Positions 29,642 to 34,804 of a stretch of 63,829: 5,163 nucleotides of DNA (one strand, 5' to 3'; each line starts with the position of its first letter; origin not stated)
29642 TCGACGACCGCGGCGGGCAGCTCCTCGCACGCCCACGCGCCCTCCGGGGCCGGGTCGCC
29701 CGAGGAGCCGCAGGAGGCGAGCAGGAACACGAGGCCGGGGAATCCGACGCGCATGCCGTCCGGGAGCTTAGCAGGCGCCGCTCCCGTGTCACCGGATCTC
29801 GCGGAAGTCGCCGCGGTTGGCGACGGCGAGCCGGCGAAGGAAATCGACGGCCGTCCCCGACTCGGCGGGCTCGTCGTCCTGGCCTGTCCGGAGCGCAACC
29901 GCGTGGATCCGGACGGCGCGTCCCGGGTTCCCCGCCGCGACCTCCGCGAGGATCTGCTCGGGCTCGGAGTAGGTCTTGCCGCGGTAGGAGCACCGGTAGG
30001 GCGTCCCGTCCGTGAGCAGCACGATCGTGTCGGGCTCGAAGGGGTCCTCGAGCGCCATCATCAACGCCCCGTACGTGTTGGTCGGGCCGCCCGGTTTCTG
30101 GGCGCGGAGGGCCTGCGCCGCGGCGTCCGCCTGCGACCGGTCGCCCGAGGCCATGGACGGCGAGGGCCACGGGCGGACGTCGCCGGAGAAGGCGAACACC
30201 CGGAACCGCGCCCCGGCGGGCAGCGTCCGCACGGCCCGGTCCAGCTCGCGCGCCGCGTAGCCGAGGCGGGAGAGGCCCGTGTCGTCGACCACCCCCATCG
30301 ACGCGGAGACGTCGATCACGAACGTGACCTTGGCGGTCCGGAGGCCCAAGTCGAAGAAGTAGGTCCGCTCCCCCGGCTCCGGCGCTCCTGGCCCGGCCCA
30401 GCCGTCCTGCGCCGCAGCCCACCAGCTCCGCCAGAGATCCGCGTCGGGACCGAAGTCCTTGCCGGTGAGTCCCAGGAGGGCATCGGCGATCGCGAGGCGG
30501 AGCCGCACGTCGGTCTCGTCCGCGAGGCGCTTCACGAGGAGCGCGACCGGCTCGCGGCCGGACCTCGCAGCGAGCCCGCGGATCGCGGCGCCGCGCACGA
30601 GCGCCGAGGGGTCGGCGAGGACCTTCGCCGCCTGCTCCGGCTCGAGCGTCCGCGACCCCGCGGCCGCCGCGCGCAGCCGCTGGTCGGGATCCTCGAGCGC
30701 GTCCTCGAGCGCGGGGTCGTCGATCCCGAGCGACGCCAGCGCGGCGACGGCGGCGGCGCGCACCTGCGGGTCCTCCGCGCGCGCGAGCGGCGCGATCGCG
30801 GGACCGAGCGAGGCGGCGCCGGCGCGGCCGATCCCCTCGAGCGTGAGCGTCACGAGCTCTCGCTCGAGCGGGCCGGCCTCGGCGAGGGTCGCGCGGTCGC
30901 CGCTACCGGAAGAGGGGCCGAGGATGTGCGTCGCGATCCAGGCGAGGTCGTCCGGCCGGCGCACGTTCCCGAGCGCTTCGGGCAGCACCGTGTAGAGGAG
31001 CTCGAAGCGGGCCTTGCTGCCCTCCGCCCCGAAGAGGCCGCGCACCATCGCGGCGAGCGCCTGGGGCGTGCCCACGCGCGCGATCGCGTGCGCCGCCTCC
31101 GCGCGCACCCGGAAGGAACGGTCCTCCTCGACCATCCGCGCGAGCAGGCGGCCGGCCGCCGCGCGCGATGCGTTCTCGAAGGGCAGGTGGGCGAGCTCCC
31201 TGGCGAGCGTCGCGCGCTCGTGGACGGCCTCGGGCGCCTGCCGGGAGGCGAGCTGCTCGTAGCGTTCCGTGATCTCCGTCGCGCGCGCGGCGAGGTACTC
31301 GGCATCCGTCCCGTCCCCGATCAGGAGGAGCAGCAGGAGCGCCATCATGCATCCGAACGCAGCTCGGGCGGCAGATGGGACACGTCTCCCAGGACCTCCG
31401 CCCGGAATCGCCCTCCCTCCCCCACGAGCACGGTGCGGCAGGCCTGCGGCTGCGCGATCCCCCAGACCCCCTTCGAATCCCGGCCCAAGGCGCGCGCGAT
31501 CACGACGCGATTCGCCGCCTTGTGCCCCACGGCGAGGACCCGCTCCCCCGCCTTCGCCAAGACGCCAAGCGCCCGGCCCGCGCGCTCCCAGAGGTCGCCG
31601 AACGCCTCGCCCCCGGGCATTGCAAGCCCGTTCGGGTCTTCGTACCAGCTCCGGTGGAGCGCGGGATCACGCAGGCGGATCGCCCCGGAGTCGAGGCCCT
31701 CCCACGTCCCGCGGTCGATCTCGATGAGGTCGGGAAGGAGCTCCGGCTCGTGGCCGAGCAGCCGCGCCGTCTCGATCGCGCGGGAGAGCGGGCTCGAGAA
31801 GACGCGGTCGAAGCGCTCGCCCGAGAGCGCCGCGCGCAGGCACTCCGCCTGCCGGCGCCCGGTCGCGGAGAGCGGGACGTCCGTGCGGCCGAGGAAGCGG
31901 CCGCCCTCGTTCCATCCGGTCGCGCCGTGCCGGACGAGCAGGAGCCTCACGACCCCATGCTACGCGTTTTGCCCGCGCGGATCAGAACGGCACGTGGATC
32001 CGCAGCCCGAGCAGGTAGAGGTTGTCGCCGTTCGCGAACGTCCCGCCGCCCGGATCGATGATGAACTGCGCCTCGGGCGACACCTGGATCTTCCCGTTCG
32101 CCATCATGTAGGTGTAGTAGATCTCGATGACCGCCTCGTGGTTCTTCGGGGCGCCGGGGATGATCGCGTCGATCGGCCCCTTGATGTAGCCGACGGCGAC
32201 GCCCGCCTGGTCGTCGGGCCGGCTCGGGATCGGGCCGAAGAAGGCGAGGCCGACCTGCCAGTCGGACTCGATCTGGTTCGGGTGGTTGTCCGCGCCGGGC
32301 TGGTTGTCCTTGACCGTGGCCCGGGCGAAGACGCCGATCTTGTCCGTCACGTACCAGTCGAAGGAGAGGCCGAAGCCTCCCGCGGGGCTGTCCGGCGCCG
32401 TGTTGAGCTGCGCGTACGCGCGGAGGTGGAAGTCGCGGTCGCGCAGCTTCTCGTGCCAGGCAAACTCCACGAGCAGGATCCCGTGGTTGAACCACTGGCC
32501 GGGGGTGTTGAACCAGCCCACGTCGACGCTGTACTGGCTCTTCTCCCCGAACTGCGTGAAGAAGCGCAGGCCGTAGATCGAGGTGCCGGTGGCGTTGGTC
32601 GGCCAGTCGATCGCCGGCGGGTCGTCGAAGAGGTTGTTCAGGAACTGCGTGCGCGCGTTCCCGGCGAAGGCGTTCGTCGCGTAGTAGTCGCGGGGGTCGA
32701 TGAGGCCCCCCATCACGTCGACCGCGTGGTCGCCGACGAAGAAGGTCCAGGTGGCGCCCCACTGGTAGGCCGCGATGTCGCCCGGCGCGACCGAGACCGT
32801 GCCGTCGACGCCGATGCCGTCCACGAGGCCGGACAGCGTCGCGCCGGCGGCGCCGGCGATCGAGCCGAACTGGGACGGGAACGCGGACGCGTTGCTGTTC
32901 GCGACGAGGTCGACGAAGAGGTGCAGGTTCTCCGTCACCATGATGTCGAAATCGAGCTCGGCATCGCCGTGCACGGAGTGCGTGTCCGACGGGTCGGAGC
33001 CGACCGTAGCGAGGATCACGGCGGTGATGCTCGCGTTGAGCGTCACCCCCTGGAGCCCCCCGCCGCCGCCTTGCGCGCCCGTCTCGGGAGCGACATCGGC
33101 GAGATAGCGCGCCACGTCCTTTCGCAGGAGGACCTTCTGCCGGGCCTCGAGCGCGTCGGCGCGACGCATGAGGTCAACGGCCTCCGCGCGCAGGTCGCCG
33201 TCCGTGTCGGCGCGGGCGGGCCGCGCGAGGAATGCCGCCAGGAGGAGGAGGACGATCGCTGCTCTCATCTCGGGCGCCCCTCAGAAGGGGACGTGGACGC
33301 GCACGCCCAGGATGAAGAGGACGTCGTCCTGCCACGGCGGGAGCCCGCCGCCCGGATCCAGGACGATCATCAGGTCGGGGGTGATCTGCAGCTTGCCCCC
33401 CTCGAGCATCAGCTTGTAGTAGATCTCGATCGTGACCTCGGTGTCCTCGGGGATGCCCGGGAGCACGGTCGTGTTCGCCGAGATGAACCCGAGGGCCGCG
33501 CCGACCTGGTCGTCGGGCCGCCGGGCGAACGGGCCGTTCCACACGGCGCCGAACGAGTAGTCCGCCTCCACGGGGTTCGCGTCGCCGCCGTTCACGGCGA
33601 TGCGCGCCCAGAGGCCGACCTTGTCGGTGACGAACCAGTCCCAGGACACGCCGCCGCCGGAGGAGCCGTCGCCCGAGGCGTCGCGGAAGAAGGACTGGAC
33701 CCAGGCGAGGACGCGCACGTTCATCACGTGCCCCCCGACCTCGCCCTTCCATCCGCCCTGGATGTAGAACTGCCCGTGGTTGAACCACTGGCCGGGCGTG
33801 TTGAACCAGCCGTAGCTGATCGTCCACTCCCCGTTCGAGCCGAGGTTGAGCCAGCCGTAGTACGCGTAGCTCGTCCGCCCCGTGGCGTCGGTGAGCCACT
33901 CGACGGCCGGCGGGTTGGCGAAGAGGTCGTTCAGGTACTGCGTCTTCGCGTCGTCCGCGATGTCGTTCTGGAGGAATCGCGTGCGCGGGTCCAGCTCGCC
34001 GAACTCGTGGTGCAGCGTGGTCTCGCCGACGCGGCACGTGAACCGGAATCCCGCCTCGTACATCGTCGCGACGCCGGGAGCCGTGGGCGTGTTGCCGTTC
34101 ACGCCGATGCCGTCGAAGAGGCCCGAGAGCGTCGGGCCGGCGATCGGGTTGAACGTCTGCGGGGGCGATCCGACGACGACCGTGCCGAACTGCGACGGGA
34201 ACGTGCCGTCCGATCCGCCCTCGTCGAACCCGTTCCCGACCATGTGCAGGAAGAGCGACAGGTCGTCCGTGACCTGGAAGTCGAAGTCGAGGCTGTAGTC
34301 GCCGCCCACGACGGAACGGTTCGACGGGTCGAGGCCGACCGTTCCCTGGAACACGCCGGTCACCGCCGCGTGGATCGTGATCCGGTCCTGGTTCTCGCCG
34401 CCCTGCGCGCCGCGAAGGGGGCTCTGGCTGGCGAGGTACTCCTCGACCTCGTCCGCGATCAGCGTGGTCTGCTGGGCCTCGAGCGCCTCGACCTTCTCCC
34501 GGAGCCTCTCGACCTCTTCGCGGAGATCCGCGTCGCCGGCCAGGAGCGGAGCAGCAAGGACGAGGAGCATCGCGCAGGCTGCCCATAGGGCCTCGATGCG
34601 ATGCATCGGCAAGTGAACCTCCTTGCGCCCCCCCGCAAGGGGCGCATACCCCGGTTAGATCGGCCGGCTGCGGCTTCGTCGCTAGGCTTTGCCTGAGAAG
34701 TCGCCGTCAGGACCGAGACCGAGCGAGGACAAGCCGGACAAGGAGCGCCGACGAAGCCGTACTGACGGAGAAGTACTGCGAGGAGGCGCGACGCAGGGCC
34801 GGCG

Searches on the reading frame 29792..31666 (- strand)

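Call 82: search_protein_families(library=pfam, proteins=[window:29792-31666:-], max_evalue=0.0001)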
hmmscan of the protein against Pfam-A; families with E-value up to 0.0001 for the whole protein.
window:29792-31666:- (625 aa): 5 families
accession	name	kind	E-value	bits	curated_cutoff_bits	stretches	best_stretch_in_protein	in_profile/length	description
PF13646.12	HEAT_2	-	4e-17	62.7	27.7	2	276-336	21-84/88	HEAT repeats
PF13519.12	VWA_2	-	3.7e-10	40.8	27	1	447-554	1-106/107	von Willebrand factor type A domain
PF13768.12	VWA_3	-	4.1e-09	37.1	27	1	446-594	2-135/155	von Willebrand factor type A domain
PF00092.34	VWA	-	1.4e-05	25.8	23.8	1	447-571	2-122/174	von Willebrand factor type A domain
PF02985.28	HEAT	-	3.7e-05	24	23.5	0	289-313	3-27/31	HEAT repeat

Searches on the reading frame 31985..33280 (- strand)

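Call 82: search_protein_families(library=pfam, proteins=[window:31985-33280:-], max_evalue=0.0001)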
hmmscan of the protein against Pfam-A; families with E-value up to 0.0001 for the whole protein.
window:31985-33280:- (432 aa): 1 family
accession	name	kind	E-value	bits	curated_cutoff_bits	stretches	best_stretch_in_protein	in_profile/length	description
PF04966.18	OprB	-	6e-18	65.8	22.9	1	227-432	151-372/372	Carbohydrate-selective porin, OprB family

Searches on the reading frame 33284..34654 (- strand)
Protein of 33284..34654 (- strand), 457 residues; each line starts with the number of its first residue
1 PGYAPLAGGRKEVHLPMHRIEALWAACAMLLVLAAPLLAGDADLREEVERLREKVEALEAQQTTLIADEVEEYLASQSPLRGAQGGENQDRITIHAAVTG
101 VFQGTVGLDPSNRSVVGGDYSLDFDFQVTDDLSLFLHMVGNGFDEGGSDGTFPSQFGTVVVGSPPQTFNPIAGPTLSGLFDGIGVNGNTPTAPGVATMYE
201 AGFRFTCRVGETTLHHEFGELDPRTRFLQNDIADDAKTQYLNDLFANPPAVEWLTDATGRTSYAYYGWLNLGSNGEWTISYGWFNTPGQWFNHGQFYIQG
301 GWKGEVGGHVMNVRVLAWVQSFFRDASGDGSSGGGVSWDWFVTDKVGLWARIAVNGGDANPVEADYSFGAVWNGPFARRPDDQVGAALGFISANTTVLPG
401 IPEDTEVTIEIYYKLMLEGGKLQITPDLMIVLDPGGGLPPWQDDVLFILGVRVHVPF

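Call 82: search_protein_families(library=pfam, proteins=[window:33284-34654:-], max_evalue=0.0001)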
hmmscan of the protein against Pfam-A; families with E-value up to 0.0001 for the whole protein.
window:33284-34654:- (457 aa): 1 family
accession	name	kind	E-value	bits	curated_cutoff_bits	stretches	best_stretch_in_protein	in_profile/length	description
PF04966.18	OprB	-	5.1e-15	56.2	22.9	1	328-457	228-372/372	Carbohydrate-selective porin, OprB family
